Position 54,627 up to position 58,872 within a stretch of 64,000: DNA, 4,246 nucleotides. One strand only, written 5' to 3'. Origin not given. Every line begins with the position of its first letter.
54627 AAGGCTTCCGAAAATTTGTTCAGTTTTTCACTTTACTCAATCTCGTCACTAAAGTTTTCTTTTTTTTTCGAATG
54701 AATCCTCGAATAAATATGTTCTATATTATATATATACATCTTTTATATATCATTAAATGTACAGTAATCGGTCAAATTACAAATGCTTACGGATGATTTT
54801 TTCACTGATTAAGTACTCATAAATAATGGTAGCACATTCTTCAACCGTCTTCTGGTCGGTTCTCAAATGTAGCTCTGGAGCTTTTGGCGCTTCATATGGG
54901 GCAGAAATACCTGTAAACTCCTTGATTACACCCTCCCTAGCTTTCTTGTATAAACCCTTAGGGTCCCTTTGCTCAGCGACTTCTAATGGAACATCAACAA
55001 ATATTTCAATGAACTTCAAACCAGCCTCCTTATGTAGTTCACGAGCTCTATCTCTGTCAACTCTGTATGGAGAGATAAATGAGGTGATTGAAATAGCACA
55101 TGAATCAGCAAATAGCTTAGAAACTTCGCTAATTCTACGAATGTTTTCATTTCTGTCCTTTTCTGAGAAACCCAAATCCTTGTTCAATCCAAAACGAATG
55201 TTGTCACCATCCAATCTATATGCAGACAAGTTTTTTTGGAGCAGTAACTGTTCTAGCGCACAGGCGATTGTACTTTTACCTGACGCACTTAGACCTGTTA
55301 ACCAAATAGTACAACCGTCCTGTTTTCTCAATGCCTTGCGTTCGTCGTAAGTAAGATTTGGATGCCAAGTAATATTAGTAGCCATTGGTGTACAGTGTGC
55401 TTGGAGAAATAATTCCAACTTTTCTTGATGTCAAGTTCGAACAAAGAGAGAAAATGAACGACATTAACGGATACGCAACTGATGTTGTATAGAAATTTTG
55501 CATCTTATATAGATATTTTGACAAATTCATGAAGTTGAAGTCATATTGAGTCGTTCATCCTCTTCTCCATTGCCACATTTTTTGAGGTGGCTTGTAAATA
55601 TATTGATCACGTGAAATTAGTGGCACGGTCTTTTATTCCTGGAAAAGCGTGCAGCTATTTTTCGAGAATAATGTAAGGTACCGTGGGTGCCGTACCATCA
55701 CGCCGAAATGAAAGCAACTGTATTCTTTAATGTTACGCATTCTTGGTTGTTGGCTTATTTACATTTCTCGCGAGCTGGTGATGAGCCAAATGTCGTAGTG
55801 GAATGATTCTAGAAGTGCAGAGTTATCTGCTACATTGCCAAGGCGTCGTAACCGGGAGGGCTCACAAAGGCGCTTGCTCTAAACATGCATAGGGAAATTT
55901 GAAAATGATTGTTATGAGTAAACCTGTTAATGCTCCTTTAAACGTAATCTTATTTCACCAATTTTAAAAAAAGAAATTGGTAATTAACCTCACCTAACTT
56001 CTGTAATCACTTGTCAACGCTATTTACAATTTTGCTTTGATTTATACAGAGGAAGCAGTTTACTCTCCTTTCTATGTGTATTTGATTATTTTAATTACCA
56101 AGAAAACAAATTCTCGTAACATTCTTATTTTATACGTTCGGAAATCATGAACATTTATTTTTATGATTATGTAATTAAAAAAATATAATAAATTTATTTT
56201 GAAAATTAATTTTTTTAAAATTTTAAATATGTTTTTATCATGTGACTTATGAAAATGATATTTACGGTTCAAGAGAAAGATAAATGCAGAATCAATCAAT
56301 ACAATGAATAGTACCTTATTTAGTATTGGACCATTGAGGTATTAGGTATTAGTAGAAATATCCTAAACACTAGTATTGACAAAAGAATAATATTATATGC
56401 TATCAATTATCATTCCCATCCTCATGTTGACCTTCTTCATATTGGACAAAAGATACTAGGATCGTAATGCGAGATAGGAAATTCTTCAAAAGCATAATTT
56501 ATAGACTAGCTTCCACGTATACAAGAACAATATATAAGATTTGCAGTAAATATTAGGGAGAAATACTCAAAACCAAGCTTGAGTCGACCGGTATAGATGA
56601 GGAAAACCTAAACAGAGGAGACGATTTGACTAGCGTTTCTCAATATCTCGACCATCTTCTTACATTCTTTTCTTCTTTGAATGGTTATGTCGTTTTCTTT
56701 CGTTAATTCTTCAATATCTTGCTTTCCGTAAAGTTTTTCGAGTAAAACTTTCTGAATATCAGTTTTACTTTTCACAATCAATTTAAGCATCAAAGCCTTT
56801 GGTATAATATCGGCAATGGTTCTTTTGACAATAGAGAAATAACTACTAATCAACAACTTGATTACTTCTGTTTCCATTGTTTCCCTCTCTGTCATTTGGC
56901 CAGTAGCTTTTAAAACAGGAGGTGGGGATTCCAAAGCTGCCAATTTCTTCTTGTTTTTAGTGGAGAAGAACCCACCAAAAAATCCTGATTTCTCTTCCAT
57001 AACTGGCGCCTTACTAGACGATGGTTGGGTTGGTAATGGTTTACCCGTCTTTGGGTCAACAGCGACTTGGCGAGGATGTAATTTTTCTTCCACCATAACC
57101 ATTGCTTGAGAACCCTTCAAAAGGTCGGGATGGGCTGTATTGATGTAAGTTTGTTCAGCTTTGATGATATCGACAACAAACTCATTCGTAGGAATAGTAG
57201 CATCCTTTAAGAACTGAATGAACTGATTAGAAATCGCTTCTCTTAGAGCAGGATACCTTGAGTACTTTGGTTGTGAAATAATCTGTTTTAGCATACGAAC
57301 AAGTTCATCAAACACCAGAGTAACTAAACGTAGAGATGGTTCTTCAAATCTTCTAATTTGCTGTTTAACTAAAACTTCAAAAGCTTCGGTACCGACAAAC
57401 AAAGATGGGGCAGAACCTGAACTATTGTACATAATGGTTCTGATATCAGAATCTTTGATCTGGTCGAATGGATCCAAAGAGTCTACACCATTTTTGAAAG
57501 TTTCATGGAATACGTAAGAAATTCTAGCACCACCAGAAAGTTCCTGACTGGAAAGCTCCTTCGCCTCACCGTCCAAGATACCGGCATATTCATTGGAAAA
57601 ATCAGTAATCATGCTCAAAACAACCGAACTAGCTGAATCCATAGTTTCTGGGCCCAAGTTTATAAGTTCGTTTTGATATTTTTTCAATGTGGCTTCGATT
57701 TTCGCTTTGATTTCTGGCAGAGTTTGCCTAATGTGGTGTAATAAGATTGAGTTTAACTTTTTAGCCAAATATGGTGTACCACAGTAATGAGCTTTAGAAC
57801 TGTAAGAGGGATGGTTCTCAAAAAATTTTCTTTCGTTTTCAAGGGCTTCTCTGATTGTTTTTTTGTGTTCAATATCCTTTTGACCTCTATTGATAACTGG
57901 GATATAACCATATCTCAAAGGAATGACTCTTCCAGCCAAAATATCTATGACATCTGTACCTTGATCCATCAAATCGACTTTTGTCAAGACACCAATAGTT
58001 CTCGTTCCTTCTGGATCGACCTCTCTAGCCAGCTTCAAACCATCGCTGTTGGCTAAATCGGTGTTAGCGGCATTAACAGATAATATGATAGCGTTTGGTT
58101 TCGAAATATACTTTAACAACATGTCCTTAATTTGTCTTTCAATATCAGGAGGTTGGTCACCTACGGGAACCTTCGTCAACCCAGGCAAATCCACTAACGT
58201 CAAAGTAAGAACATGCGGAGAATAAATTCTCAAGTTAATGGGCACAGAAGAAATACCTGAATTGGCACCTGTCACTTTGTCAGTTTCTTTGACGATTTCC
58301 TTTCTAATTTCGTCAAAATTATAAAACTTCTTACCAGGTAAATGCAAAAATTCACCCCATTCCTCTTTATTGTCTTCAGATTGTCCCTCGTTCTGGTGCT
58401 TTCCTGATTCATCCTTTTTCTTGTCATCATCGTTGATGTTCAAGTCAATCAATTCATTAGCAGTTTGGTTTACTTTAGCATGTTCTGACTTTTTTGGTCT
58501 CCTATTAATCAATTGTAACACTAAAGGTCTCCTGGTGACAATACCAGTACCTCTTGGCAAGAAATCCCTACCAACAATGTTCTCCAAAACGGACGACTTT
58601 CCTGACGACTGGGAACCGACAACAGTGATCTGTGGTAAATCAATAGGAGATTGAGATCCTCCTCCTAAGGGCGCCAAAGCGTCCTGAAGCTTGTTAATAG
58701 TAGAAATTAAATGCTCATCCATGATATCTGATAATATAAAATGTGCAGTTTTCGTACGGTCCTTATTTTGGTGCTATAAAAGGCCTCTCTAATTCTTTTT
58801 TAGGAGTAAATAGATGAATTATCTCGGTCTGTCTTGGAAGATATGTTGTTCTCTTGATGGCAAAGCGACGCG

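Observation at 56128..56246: CEN11 point centromere with a CDEI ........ variant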

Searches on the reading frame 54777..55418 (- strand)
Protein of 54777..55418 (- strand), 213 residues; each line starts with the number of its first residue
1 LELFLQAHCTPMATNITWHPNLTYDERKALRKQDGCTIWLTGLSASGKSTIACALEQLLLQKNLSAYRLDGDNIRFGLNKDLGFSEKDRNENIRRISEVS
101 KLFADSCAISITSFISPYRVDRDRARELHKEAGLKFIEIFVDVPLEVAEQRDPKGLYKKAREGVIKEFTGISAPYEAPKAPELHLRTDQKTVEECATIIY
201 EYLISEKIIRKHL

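Call 5: search_protein_families(library=pfam, proteins=[window:54777-55418:-])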
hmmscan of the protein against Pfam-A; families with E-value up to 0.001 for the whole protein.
window:54777-55418:- (213 aa): 4 families
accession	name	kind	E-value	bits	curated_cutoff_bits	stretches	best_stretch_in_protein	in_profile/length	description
PF01583.26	APS_kinase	-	6.4e-72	241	21.1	1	35-185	2-151/152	Adenylylsulphate kinase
PF13671.12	AAA_33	-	9.2e-07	29.7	27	1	38-152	2-115/143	AAA domain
PF08433.16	KTI12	-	0.00042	20.3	22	1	38-102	4-67/271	Chromatin associated protein KTI12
PF13555.12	AAA_29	-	0.00064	19.9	27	1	23-63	11-50/61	P-loop containing region of AAA domain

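Call 21: find_encoding_contigs(protein=window:54777-55385:-, flank=3000, max_places=10)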
Protein window:54777-55385:- (202 aa): 25 contigs read that carry it; 10 places shown.
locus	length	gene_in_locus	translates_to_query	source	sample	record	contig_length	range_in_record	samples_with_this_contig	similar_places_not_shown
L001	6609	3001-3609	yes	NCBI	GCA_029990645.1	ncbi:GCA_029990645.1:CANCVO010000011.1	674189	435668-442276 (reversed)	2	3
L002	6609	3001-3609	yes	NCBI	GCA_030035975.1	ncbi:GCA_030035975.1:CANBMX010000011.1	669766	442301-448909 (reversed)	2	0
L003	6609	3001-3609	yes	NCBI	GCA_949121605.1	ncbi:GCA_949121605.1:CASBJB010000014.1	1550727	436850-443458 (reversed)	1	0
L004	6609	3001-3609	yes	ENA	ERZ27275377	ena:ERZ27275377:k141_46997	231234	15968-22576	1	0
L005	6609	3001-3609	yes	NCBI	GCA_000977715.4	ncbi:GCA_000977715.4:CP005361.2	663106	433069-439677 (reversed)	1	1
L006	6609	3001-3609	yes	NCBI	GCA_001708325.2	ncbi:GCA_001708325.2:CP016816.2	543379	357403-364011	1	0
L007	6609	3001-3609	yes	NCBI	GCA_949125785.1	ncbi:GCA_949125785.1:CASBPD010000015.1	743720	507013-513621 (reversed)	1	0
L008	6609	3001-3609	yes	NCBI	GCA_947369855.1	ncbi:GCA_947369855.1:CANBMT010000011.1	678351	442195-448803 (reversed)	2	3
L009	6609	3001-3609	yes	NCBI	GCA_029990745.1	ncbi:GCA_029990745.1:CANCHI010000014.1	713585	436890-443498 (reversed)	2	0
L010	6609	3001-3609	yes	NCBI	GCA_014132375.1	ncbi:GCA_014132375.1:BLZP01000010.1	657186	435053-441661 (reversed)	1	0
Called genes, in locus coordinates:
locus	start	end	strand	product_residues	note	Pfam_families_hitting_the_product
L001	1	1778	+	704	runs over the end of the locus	PF00350:Dynamin_N, PF01031:Dynamin_M, PF02212:GED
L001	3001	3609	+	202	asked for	PF01583:APS_kinase, PF13671:AAA_33 (weak)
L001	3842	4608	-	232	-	PF03357:Snf7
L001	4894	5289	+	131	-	PF01250:Ribosomal_S6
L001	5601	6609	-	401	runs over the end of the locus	PF14378:PAP2_3, PF01569:PAP2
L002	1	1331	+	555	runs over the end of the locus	PF00350:Dynamin_N, PF01031:Dynamin_M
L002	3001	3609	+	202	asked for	PF01583:APS_kinase, PF13671:AAA_33 (weak)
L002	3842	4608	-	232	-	PF03357:Snf7, PF03398:Ist1 (faint)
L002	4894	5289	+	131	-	PF01250:Ribosomal_S6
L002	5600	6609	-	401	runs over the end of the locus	PF14378:PAP2_3, PF01569:PAP2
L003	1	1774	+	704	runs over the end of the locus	PF00350:Dynamin_N, PF01031:Dynamin_M, PF02212:GED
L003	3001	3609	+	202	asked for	PF01583:APS_kinase, PF13671:AAA_33 (weak)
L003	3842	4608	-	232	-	PF03357:Snf7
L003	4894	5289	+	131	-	PF01250:Ribosomal_S6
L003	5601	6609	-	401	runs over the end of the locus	PF14378:PAP2_3, PF01569:PAP2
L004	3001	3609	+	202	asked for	PF01583:APS_kinase, PF13671:AAA_33 (weak)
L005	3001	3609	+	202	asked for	PF01583:APS_kinase, PF13671:AAA_33 (weak)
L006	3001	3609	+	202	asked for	PF01583:APS_kinase, PF13671:AAA_33 (weak)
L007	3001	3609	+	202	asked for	PF01583:APS_kinase, PF13671:AAA_33 (weak)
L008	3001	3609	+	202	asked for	PF01583:APS_kinase, PF13671:AAA_33 (weak)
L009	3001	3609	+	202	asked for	PF01583:APS_kinase, PF13671:AAA_33 (weak)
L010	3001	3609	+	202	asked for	PF01583:APS_kinase, PF13671:AAA_33 (weak)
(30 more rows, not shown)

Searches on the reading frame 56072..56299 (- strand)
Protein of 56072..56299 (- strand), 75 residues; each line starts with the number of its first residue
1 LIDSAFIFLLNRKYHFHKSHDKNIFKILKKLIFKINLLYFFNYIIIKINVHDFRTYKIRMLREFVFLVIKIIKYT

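Call 5: search_protein_families(library=pfam, proteins=[window:56072-56299:-])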
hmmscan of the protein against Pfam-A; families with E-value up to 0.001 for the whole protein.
window:56072-56299:- (75 aa): 0 families

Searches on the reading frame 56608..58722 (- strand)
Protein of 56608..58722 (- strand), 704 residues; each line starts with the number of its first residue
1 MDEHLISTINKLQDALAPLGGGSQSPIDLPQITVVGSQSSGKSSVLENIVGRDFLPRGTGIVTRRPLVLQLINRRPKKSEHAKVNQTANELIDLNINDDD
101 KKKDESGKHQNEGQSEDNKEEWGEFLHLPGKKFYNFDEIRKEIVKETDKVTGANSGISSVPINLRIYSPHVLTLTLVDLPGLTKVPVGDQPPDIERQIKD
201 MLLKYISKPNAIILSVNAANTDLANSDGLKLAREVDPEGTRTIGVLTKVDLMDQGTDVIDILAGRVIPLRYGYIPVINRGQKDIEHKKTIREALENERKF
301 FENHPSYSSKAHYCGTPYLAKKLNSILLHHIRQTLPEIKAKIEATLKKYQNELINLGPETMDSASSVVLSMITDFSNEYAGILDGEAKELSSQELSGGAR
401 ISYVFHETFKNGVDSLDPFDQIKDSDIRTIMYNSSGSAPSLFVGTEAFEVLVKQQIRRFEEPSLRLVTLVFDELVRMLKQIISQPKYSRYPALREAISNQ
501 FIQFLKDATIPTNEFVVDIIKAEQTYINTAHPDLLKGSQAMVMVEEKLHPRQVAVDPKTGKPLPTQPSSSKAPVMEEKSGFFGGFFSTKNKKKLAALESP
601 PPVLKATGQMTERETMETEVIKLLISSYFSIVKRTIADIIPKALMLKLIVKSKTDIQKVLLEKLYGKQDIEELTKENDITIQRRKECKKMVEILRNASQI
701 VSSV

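Call 5: search_protein_families(library=pfam, proteins=[window:56608-58722:-])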
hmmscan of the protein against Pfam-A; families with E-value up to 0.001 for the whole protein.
window:56608-58722:- (704 aa): 3 families
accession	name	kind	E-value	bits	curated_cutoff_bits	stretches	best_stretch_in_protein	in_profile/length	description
PF01031.25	Dynamin_M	-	3.1e-107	358.5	28.5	1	257-541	1-285/287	Dynamin central region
PF00350.29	Dynamin_N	-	7.7e-56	189.2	27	1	32-249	1-168/168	Dynamin family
PF02212.23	GED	-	7.5e-29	100.2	21.4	1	613-704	1-92/92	Dynamin GTPase effector domain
